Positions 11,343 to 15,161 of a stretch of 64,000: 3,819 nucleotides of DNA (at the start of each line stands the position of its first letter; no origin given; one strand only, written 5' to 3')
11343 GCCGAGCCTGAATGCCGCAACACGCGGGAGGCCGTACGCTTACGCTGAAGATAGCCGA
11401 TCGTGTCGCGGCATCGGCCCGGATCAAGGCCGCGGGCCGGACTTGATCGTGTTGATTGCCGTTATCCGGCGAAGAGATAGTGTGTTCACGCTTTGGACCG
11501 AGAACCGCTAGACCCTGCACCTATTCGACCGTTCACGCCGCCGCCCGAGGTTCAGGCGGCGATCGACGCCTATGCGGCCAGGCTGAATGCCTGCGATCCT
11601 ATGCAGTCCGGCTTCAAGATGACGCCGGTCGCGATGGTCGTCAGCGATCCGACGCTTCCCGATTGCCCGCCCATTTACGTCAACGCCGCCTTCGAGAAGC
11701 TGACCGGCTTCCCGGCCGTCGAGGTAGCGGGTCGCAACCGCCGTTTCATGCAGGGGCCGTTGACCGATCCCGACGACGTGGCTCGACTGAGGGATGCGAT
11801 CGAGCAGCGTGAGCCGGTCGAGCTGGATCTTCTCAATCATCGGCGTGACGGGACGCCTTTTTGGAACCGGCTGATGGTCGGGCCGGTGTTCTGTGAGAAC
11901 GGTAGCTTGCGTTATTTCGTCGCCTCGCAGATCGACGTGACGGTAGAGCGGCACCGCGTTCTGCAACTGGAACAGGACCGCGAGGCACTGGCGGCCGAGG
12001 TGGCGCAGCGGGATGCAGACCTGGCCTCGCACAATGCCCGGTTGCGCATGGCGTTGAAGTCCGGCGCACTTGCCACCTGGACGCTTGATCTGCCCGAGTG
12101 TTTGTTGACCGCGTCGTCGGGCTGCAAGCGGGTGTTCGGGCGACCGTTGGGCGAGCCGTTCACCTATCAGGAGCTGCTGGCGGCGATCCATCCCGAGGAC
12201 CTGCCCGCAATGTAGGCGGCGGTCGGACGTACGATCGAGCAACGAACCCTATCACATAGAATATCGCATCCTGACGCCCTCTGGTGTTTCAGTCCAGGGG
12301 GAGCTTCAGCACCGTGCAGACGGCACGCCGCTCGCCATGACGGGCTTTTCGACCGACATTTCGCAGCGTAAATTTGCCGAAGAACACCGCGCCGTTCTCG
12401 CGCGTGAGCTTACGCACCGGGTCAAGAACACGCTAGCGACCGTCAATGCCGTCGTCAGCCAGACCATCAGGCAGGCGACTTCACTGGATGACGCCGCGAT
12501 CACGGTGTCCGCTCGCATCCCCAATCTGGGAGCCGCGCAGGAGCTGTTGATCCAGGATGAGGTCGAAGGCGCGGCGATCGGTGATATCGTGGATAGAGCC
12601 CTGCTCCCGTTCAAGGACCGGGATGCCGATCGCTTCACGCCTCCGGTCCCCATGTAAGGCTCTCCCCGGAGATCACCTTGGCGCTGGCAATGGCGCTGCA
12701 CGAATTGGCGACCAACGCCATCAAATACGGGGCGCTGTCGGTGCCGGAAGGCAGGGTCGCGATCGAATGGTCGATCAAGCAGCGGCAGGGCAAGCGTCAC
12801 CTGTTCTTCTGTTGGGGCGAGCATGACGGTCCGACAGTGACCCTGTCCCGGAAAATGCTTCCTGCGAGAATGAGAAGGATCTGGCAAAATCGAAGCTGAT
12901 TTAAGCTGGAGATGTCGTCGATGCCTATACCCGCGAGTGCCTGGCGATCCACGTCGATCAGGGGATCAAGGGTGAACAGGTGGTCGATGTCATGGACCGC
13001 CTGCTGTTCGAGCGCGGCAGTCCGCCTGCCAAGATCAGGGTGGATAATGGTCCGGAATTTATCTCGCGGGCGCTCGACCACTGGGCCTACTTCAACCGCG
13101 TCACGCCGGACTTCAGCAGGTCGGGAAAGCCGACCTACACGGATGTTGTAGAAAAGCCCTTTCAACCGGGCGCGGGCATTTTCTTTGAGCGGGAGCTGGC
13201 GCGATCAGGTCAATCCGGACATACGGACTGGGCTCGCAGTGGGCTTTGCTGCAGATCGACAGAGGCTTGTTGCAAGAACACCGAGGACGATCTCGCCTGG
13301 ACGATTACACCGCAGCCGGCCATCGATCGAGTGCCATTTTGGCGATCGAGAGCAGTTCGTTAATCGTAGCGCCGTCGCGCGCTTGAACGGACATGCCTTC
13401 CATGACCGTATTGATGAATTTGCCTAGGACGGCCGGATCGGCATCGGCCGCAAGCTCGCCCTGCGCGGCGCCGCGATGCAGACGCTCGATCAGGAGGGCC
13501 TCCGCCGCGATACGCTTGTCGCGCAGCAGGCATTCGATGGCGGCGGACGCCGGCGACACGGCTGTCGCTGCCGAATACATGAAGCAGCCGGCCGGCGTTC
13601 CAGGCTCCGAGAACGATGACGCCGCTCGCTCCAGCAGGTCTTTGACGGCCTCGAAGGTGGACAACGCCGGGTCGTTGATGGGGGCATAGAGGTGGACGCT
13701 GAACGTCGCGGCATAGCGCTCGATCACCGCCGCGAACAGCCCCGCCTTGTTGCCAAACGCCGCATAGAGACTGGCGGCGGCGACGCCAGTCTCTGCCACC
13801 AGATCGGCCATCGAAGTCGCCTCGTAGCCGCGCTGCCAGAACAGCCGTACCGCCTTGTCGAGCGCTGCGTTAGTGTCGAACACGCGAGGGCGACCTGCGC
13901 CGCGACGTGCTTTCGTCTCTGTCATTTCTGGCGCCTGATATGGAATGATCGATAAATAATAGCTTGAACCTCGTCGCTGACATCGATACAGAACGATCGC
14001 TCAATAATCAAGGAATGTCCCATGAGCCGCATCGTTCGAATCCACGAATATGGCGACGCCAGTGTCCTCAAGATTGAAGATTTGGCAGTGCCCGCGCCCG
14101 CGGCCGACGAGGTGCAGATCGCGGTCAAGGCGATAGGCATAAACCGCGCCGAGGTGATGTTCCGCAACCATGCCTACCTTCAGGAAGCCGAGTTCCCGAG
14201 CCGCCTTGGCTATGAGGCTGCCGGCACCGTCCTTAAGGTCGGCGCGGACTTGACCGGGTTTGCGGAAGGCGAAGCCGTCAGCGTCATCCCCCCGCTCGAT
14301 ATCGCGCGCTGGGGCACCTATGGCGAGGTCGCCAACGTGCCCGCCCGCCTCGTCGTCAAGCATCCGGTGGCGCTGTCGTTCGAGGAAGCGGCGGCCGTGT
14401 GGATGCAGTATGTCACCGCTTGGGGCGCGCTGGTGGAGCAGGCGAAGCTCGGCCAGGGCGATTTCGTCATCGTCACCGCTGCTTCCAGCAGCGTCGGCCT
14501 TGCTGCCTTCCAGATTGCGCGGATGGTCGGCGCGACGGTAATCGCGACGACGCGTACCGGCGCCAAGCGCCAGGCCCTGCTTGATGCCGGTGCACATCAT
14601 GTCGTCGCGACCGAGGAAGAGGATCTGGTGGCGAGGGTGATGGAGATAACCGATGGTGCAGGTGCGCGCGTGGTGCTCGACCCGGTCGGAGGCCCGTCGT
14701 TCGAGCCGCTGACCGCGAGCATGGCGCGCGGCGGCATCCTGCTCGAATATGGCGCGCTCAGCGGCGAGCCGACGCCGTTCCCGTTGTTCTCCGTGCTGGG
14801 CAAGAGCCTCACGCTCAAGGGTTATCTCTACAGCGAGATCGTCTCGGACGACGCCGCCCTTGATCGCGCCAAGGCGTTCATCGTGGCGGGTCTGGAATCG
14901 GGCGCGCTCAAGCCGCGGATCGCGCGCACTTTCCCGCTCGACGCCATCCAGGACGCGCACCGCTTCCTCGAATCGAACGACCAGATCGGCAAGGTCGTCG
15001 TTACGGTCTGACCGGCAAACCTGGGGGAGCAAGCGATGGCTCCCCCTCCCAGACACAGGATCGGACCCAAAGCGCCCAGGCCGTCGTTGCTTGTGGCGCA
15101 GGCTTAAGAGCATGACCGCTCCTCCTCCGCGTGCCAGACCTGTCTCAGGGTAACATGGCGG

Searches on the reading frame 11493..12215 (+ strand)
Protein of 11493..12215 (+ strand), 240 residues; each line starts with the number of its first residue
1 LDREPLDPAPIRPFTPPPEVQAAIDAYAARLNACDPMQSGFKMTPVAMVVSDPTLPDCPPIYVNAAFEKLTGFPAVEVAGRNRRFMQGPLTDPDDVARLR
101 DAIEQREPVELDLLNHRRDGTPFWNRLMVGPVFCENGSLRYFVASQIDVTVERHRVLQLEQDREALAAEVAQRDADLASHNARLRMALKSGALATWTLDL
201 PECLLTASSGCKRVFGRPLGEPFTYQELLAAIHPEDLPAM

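Call 39: search_protein_families(library=pfam, proteins=[window:11493-12215:+], max_evalue=0.00001)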
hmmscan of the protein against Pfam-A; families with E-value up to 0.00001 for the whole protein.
window:11493-12215:+ (240 aa): 3 families
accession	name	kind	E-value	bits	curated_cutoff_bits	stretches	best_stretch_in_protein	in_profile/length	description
PF13426.13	PAS_9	-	1.1e-17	64.6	27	1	46-150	2-102/103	PAS domain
PF00989.32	PAS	-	1.2e-07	32.2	22.6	1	61-148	24-112/113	PAS fold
PF08447.18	PAS_3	-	2.4e-07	31.4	25.6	0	61-143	2-86/89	PAS fold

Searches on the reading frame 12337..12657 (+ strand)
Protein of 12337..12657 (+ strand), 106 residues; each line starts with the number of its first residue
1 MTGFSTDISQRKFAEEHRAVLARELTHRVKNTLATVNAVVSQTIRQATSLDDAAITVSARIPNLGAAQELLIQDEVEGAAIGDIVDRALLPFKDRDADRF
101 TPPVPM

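Call 40: search_protein_families(library=pfam, proteins=[window:12337-12657:+], max_evalue=0.00001)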
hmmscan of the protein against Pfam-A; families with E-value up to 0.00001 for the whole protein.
window:12337-12657:+ (106 aa): 1 family
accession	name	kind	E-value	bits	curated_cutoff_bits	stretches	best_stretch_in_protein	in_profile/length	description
PF07536.20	HWE_HK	-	4.7e-21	75.8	22.8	1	24-101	1-78/83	HWE histidine kinase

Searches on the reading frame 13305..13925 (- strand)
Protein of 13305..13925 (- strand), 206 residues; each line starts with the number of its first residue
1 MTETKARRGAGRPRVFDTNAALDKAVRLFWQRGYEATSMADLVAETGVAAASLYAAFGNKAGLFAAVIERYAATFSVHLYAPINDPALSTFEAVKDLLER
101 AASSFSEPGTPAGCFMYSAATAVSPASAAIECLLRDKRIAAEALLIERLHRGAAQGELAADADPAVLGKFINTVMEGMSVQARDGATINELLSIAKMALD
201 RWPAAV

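Call 40: search_protein_families(library=pfam, proteins=[window:13305-13925:-], max_evalue=0.00001)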
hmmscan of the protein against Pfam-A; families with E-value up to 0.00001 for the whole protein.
window:13305-13925:- (206 aa): 2 families
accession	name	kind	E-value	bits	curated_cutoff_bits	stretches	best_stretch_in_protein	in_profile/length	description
PF00440.29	TetR_N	-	5.9e-17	61.6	24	1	22-67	2-47/47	Bacterial regulatory proteins, tetR family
PF16925.10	TetR_C_13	-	3.9e-08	34.1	27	1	93-183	4-94/109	Tetracyclin repressor-like, C-terminal domain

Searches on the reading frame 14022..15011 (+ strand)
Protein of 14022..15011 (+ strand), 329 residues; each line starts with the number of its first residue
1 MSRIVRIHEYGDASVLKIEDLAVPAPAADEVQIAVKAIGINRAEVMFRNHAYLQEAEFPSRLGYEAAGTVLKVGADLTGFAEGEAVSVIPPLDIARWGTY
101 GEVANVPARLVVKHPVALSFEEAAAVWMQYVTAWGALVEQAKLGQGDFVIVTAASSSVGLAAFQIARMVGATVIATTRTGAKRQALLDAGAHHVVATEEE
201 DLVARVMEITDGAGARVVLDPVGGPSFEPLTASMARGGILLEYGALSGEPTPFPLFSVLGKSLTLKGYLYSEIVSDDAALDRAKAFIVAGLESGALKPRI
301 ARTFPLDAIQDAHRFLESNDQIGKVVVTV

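Call 40: search_protein_families(library=pfam, proteins=[window:14022-15011:+], max_evalue=0.00001)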
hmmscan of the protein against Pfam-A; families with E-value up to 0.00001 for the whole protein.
window:14022-15011:+ (329 aa): 3 families
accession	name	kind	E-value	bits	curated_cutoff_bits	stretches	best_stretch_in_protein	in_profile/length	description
PF00107.32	ADH_zinc_N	-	1.9e-24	86.5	31.8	1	158-272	2-116/129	Zinc-binding dehydrogenase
PF13602.12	ADH_zinc_N_2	-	3.8e-18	67.1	27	1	190-327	2-134/134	Zinc-binding dehydrogenase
PF08240.17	ADH_N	-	3e-12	47.1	23.5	1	28-115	2-103/104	Alcohol dehydrogenase GroES-like domain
